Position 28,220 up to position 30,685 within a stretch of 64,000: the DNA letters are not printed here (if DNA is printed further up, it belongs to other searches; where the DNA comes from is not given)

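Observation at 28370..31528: Candidate polysaccharide-sensing system: TIGR02147 HTH protein coupled to a catalytically dead pectate-lyase lipoprotein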

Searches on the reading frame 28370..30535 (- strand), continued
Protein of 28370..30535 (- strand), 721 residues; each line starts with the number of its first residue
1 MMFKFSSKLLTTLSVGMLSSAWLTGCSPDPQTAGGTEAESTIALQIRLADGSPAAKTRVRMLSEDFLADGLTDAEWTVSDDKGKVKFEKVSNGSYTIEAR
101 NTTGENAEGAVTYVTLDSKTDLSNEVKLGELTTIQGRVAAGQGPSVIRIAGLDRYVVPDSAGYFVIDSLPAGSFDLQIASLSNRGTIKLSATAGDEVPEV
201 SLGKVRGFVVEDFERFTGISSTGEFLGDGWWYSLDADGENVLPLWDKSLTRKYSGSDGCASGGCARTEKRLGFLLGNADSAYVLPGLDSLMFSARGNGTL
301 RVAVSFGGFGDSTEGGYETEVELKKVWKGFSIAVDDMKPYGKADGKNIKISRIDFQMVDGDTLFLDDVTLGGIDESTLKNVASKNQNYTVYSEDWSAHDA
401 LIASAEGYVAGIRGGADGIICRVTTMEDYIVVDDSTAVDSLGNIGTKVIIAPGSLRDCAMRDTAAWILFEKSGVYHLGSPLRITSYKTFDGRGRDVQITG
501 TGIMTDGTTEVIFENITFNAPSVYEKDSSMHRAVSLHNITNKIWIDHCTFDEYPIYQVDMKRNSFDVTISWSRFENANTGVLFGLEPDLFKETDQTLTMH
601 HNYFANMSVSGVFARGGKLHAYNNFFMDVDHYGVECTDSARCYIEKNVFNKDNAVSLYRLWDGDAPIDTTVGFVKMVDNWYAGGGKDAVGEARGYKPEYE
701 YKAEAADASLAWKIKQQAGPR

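Call 31: fold_search(model_id=the predicted structure, library=pdb)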
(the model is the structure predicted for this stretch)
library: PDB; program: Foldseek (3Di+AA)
matches with E <= 10: 1065; with E <= 0.001: 41
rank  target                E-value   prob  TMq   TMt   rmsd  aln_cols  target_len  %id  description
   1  6fi2_A                7.9e-15  1.00  0.37  0.69   5.7       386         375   25  VexL: A periplasmic depolymerase provides new insight into ABC transporter-dependent secretion of bacterial capsular p (released 2018-05-02)
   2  7xks                  1.9e-13  1.00  0.35  0.80   4.4       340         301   21  Crystal structure of an alkaline pectate lyase from Bacillus clausii (released 2023-03-29)
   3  1pxz_A                8.3e-13  1.00  0.37  0.73   5.4       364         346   21  1.7 Angstrom Crystal Structure of jun a 1, the major allergen from cedar pollen (released 2004-11-16)
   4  3vmv                  1.9e-10  1.00  0.34  0.72   6.1       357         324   20  Crystal structure of pectate lyase Bsp165PelA from Bacillus sp. N165 (released 2012-07-25)
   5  7bbv_A                4.1e-10  1.00  0.34  0.79   5.0       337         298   20  Pectate lyase B from Verticillium dahliae (released 2022-07-13)
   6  2qxz_A                7.8e-10  1.00  0.30  0.62   5.8       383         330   19  pectate lyase R236F from Xanthomonas campestris (released 2008-03-04)
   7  2qx3_A                1.2e-09  1.00  0.28  0.58   7.9       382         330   19  Structure of pectate lyase II from Xanthomonas campestris pv. campestris str. ATCC 33913 (released 2008-03-04)
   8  2pec                  2.7e-09  1.00  0.30  0.58   8.6       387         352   16  THE REFINED THREE-DIMENSIONAL STRUCTURE OF PECTATE LYASE C FROM ERWINIA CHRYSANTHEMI AT 2.2 ANGSTROMS RESOLUTION: IMPLIC (released 1995-02-14)
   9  3zsc_A                3.1e-09  1.00  0.30  0.64   3.8       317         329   21  Catalytic function and substrate recognition of the pectate lyase from Thermotoga maritima (released 2012-07-11)
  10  2qy1_A                5.6e-09  1.00  0.29  0.61   7.3       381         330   20  pectate lyase A31G/R236F from Xanthomonas campestris (released 2008-02-26)
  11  1qcx                  8.8e-09  1.00  0.32  0.61   5.3       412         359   16  PECTIN LYASE B (released 1999-05-19)
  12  5gt5_A                1.3e-08  1.00  0.32  0.50   4.9       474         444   16  Structural basis of the specific activity and thermostability of pectate lyase (pelN) from Paenibacillus sp. 0602 (released 2017-10-25)
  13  1jta                  1.5e-08  1.00  0.31  0.59   6.9       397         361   19  Crystal Structure of Pectate Lyase A (C2 form) (released 2002-06-19)
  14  1vbl                  4.8e-08  1.00  0.30  0.51   7.9       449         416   17  Structure of the thermostable pectate lyase PL 47 (released 2005-04-19)
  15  1jrg_A                4.8e-08  1.00  0.31  0.61   8.2       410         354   18  Crystal Structure of the R3 form of Pectate Lyase A, Erwinia chrysanthemi (released 2002-06-19)
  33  2c26                  1.6e-04  1.00  0.14  0.32  13.9       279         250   11  Structural basis for the promiscuous specificity of the carbohydrate- binding modules from the beta-sandwich super famil (released 2005-10-18)
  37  6r31_A                5.5e-04  1.00  0.12  0.45   6.8       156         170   16  Family 11 Carbohydrate-Binding Module from Clostridium thermocellum in complex with beta-1,3-1,4-mixed-linked tetrasac (released 2020-02-05)
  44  1v0a                  1.1e-03  1.00  0.13  0.46   6.8       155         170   15  Family 11 Carbohydrate-Binding Module of cellulosomal cellulase Lic26A-Cel5E of Clostridium thermocellum (released 2005-01-12)
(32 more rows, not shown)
